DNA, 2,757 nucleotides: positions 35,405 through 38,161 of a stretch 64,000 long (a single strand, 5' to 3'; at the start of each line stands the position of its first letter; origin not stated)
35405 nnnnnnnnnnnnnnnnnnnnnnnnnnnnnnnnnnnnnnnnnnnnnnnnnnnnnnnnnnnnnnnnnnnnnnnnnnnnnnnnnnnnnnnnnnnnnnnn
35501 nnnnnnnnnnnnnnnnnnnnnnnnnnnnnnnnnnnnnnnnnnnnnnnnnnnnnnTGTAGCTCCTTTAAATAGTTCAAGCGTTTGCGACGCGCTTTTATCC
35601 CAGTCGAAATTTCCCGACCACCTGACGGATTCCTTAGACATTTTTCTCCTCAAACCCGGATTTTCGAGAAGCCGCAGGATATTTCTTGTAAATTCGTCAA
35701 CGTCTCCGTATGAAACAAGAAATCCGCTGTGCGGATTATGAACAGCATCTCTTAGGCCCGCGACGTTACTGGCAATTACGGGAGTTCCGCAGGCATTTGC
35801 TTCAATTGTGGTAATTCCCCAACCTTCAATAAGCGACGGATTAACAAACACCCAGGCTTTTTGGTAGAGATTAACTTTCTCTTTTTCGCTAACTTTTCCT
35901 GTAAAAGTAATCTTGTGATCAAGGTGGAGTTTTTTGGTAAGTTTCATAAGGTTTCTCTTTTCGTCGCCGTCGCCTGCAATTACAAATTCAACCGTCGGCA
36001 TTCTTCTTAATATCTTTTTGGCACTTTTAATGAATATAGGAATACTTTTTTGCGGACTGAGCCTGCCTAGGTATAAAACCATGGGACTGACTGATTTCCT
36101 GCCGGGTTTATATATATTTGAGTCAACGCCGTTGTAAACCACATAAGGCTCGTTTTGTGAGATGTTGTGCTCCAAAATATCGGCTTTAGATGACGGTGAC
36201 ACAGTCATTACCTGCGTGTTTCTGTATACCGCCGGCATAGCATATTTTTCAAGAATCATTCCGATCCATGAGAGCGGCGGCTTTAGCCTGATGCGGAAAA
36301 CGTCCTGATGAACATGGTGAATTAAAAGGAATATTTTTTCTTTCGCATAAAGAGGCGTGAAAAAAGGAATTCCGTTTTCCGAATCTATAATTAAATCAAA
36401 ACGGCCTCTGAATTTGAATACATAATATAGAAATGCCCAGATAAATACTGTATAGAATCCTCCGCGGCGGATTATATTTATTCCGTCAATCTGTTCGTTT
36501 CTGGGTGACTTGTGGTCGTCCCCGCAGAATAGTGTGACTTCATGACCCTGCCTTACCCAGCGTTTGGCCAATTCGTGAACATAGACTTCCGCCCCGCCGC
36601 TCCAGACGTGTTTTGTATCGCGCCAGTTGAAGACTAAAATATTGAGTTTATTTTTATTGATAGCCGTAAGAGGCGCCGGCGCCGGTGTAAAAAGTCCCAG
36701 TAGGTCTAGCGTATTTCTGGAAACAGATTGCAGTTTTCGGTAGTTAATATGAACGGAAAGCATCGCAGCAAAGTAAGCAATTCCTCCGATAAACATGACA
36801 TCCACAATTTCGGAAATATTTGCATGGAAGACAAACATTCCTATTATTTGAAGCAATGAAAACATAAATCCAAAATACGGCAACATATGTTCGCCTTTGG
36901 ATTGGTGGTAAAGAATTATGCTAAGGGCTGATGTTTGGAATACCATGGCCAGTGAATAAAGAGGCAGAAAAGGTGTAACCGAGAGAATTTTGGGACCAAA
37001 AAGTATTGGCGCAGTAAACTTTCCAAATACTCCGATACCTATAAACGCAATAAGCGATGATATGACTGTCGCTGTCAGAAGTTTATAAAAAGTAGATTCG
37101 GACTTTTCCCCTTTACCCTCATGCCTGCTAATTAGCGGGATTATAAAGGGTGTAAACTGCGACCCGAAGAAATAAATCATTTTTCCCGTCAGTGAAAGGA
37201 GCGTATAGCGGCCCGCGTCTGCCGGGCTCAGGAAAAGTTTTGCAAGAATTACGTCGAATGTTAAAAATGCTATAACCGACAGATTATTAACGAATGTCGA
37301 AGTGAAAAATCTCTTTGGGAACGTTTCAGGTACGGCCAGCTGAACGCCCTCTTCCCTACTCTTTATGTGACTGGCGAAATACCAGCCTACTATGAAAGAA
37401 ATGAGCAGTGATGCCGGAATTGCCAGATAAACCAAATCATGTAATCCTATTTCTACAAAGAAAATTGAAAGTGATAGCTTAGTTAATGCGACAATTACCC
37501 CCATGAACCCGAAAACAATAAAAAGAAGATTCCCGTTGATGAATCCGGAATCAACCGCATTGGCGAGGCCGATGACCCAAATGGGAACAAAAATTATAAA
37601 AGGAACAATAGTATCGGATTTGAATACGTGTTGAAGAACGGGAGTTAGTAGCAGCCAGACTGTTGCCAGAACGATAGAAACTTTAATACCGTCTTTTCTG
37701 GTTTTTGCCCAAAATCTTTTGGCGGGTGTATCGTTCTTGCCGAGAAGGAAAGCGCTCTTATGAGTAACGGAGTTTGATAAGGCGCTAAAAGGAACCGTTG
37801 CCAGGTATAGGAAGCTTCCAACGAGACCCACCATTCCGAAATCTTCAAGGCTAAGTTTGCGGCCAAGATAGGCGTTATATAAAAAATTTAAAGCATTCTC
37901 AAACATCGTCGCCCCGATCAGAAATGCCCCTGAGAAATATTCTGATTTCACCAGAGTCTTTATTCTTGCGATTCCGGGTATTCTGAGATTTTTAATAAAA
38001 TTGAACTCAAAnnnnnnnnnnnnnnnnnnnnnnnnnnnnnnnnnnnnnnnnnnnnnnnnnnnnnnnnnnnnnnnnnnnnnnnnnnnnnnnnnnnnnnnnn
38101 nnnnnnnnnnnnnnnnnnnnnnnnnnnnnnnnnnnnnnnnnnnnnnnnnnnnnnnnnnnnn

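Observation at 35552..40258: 1568-aa single-polypeptide fusion of GT2 (Dpm1-like), processive GT2 (QxxRW), Wzx-like flippase and GT4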

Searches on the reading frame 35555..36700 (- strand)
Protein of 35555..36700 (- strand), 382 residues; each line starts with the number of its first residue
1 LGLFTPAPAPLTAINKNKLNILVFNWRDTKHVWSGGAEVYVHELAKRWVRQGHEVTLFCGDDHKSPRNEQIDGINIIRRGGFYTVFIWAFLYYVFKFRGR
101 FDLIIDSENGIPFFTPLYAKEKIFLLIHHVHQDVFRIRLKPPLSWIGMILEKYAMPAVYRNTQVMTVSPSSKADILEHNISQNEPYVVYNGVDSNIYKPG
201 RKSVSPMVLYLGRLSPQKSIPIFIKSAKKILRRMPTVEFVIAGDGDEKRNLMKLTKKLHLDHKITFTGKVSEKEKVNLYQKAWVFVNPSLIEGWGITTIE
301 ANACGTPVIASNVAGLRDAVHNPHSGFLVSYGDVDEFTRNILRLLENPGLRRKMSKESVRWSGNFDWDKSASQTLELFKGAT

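Call 17: search_solved_structures(query=window:35555-36700:-, max_evalue=0.001)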
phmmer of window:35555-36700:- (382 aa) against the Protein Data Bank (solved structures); distinct sequences matched with E-value up to 0.001: 78 (the best 60 are shown).
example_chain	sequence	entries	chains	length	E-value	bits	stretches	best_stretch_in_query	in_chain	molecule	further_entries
7qsg_A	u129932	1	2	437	1.3e-20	76.8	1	144-380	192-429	D-inositol 3-phosphate glycosyltransferase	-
6kih_A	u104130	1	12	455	2.4e-20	76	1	205-379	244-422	Tll1590 protein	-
7qnt_AAA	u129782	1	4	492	1e-16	64.1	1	161-357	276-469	TarM(Se)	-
7qd7_AAA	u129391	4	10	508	1.1e-16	64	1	161-357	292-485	TarM(Se)_G117R | TarM(Se)_G117R-4RboP | TarM(Se)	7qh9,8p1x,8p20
3c4q_A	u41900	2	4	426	8.3e-16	61.1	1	161-380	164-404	Predicted glycosyltransferases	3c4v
3c48_A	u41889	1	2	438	9.1e-16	60.9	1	162-380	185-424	Predicted glycosyltransferases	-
5d00_A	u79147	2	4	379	9.9e-16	60.8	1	205-374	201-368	N-acetyl-alpha-D-glucosaminyl L-malate synthase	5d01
4n9w_A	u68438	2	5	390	1.5e-15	60.3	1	206-379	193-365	GDP-mannose-dependent alpha-(1-2)-phosphatidylinositol mannosyltransferase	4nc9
2gej_A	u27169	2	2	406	1.6e-15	60.1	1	206-379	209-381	PHOSPHATIDYLINOSITOL MANNOSYLTRANSFERASE (PimA)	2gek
3oka_A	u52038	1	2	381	1.5e-14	56.9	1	198-356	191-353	GDP-mannose-dependent alpha-(1-6)-phosphatidylinositol monomannoside mannosyltransferase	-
3okc_A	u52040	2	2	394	1.7e-14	56.8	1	199-356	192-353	GDP-mannose-dependent alpha-(1-6)-phosphatidylinositol monomannoside mannosyltransferase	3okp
6n1x_A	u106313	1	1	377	2.6e-14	56.1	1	207-357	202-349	Glycosyltransferase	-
6d9t_A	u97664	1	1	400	3e-14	55.9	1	207-357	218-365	Glycosyl transferase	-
2jjm_A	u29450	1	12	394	1e-13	54.2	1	205-358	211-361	GLYCOSYL TRANSFERASE, GROUP 1 FAMILY PROTEIN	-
3mbo_A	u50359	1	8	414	1.2e-13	54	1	206-358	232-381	Glycosyltransferase, group 1 family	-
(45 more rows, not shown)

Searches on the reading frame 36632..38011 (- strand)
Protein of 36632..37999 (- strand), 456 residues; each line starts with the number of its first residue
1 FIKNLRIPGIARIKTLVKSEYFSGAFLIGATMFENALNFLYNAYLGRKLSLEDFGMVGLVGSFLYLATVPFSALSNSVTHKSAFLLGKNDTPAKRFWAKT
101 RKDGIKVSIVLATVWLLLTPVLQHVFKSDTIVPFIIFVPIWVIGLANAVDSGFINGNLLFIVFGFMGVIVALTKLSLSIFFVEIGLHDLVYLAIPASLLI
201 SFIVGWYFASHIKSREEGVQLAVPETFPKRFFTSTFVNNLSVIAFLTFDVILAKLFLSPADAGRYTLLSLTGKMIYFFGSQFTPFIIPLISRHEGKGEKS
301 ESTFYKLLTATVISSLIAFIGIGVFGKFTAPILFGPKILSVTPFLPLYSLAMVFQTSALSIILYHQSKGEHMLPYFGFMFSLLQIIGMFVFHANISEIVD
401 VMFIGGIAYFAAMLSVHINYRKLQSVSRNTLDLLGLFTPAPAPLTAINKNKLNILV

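Call 7: search_protein_families(library=pfam, proteins=[window:36647-38011:-], max_evalue=10)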
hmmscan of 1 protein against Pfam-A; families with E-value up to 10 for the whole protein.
seq(455 aa): 2 families
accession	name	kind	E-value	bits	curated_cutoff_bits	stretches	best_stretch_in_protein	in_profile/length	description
PF01943.22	Polysacc_synt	-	0.0031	17.4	28.2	2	29-271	6-246/274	Polysaccharide biosynthesis protein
PF23143.1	2TM_P5A-ATPase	-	0.098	13.2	27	1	134-180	8-53/70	P5A-ATPase, transmembrane helical hairpin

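Call 16: search_solved_structures(query=window:36632-37999:-, max_evalue=10)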
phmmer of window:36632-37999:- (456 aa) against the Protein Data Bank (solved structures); distinct sequences matched with E-value up to 10: 1.
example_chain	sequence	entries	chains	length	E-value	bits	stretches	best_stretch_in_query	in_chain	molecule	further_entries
6nay_A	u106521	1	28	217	1.1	11.5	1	274-313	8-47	ATP-dependent Clp protease proteolytic subunit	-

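Call 27: predict_structure(alignment_id=A1)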
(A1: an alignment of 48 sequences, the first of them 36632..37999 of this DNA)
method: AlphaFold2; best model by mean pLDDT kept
length: 456 residues; sequences in the alignment: 48
mean_pLDDT: 90.0   pTM: 0.88
mean pLDDT of the five models: 90.0, 89.8, 89.1, 88.9, 88.8
residues with pLDDT >= 90: 323; 70-90: 96; 50-70: 32; < 50: 5
segments of 3 or more residues with pLDDT < 50: 1-3
pLDDT, mean of each block of 10 residues (from residue 1): 51 69 92 93 85 75 87 98 95 94 96 95 85 90 96 97 96 96 91 93 96 76 80 97 90 88 89 92 97 96 97 97 95 89 97 97 97 95 96 96 97 96 92 87 67 60
secondary structure, 60 per line:
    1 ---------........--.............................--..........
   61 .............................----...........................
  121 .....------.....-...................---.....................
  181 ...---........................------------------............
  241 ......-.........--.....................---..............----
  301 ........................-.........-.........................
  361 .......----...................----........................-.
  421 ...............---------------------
elements in order: H10-17 H20-48 H51-89 H94-125 H132-136 H138-156 H160-183 H187-210 H229-246 H248-256 H259-279 H283-296 H301-324 H326-334 H336-367 H372-390 H395-418 H420-435

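Call 30: fold_search(model_id=the predicted structure, library=pdb)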
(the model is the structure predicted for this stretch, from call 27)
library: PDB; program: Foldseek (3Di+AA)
matches with E <= 10: 420; with E <= 0.001: 58
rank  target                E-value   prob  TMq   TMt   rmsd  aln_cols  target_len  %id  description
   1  6gwh                  5.2e-07  1.00  0.70  0.73   4.7       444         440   13  Outward-facing conformation of a multidrug resistance MATE family transporter of the MOP superfamily. (released 2019-06-05)
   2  5yck                  7.4e-07  1.00  0.68  0.69   5.5       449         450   12  Crystal structure of a MATE family protein derived from Camelina sativa at 2.3 angstrom (released 2017-09-27)
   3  9r1g_A                1.2e-06  1.00  0.67  0.64   8.5       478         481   15  Cryo-EM structure of human MATE1 (released 2025-11-05)
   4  5y50                  1.4e-06  1.00  0.68  0.69   5.0       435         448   15  Crystal structure of eukaryotic MATE transporter AtDTX14 (released 2017-12-06)
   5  6ids                  1.4e-06  1.00  0.70  0.72   5.2       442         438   16  Crystal structure of Vibrio cholerae MATE transporter VcmN D35N mutant (released 2019-01-16)
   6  6hfb_C                1.5e-06  1.00  0.65  0.66   5.8       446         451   15  Outward-facing conformation of a multidrug resistance MATE family transporter of the MOP superfamily. (released 2019-06-12)
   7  3vvr_A                1.6e-06  1.00  0.62  0.64   5.2       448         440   15  Crystal structure of MATE in complex with MaD5 (released 2013-04-03)
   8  9g95_A                1.6e-06  1.00  0.63  0.68   5.7       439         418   14  Lipid III flippase WzxE with NB10 nanobody in outward-facing conformation at 2.7552 A (released 2025-01-22)
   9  7dqk_A                1.8e-06  1.00  0.63  0.61   9.2       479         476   14  A nicotine MATE transporter, Nicotiana tabacum MATE2 (NtMATE2) (released 2021-06-09)
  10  6nc9                  1.9e-06  1.00  0.70  0.67   9.4       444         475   14  Lipid II flippase MurJ, outward-facing conformation (released 2019-04-17)
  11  6idp                  2.3e-06  1.00  0.67  0.69   5.6       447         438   15  Crystal structure of Vibrio cholerae MATE transporter VcmN in the straight form (released 2019-01-16)
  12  9ukv_A                2.9e-06  1.00  0.70  0.64   4.9       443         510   13  JM Complex - E. coli MurJ, Levivirus M lysis protein LysM (SglM) (released 2025-09-10)
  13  9nu8_A                2.9e-06  1.00  0.65  0.59   6.5       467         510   13  Structure of MurJ in complex with single gene lysis protein from phage Changjiang3 (released 2026-02-11)
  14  6hfb_D                3.1e-06  1.00  0.66  0.66   5.1       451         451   16  Outward-facing conformation of a multidrug resistance MATE family transporter of the MOP superfamily. (released 2019-06-12)
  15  9r1f_A                3.4e-06  1.00  0.65  0.62   9.1       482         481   14  Cryo-EM structure of human MATE1 in complex with metformin (released 2025-11-05)
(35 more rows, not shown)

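Call 55: search_protein_families(library=ncbifam, proteins=[window:36632-37999:-], max_evalue=0.01)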
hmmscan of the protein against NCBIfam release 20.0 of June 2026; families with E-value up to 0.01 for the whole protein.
window:36632-37999:- (456 aa): 0 families

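Call 74: search_protein_representatives(protein=window:36632-37999:-)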
Query: 456 residues. Proteins with E-value up to 0.001 (for the whole library): 2321; up to 1e-10: 704; up to 1e-30: 139. The best 150 are listed.
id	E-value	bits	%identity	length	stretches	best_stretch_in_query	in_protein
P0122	2.4e-102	359.7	44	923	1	21-455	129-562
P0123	4.3e-100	352.2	41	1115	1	21-449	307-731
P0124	1.0e-96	341.1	40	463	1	9-424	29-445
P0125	4.1e-94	332.5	42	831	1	22-439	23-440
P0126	3.4e-90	319.6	40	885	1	7-420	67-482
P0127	1.7e-89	317.3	39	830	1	20-445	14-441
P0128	4.1e-89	316.1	41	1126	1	21-407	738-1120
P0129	3.7e-87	309.6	39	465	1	22-440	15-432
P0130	3.0e-86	306.6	42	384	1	10-365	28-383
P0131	1.0e-85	304.9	38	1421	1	14-434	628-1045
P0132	5.2e-84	299.2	38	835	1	24-456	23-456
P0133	6.3e-81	289.1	36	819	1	23-455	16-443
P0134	6.6e-80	285.7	38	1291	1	13-441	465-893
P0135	4.5e-79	283.0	37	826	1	19-436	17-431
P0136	6.1e-78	279.2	36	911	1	18-442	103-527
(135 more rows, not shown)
